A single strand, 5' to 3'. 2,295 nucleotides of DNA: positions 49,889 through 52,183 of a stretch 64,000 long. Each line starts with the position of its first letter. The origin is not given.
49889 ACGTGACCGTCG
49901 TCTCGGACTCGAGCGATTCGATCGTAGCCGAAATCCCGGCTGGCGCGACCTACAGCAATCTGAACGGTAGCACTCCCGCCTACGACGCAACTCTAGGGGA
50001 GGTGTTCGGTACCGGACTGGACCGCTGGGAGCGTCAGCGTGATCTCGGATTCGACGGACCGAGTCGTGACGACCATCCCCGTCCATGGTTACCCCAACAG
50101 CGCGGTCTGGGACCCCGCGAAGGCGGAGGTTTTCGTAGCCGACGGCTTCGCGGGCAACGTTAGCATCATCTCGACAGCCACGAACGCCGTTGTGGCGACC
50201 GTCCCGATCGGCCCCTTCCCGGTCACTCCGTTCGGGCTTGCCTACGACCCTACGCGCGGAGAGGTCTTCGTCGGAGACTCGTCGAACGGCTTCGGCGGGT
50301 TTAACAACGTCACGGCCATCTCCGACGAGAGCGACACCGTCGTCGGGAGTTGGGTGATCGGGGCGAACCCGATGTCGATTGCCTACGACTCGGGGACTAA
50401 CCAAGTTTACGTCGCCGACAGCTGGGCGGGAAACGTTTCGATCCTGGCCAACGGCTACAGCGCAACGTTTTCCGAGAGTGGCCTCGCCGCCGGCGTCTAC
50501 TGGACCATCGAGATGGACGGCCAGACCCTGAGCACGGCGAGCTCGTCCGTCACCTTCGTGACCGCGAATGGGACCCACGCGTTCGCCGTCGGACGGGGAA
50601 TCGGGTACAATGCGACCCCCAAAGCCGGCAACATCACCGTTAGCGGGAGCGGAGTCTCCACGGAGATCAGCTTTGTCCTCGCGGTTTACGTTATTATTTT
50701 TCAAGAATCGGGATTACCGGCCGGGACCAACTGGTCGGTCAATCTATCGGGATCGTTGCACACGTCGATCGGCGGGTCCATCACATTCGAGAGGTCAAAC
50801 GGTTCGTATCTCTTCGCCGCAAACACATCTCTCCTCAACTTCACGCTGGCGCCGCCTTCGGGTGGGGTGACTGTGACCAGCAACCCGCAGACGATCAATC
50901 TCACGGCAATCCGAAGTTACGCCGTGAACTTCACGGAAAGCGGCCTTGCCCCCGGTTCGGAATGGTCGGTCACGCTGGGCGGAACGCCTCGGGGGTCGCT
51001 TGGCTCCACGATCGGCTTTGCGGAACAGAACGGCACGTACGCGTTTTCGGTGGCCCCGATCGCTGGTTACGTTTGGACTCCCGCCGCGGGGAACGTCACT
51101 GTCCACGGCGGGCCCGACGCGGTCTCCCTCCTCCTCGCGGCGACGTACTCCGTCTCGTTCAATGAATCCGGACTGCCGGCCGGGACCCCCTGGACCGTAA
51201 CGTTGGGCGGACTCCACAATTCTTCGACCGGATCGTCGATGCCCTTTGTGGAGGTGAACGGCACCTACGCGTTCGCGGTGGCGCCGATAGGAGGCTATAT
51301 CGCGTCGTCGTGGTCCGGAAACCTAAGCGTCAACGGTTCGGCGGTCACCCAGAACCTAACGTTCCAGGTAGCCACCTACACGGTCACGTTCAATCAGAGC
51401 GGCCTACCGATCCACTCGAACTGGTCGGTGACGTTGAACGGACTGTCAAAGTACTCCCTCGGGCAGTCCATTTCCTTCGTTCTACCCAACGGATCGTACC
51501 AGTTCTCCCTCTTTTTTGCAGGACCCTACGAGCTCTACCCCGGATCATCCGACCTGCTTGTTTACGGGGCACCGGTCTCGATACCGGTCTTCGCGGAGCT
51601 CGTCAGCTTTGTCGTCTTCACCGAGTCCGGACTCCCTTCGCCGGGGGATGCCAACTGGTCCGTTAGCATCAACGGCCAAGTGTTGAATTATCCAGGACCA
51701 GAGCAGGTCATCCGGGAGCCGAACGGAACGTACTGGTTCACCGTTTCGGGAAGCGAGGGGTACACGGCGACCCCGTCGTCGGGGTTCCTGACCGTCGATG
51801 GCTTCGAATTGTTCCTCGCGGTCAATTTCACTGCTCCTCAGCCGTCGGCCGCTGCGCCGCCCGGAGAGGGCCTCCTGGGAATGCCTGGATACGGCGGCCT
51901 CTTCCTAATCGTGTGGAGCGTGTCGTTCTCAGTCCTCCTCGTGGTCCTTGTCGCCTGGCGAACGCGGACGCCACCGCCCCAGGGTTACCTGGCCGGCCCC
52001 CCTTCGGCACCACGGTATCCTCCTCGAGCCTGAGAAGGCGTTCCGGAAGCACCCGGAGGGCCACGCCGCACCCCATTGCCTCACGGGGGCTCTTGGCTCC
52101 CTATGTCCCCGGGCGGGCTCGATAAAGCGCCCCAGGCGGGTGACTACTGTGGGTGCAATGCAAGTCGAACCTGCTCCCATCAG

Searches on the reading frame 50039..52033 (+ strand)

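Call 55: search_protein_families(library=pfam, max_evalue=0.001, proteins=[window:50039-52033:+])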
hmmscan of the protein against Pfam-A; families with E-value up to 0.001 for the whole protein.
window:50039-52033:+ (664 aa): 1 family
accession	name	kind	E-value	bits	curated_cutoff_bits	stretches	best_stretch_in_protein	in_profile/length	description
PF01436.27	NHL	-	0.0006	20.2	20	0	111-133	4-25/28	NHL repeat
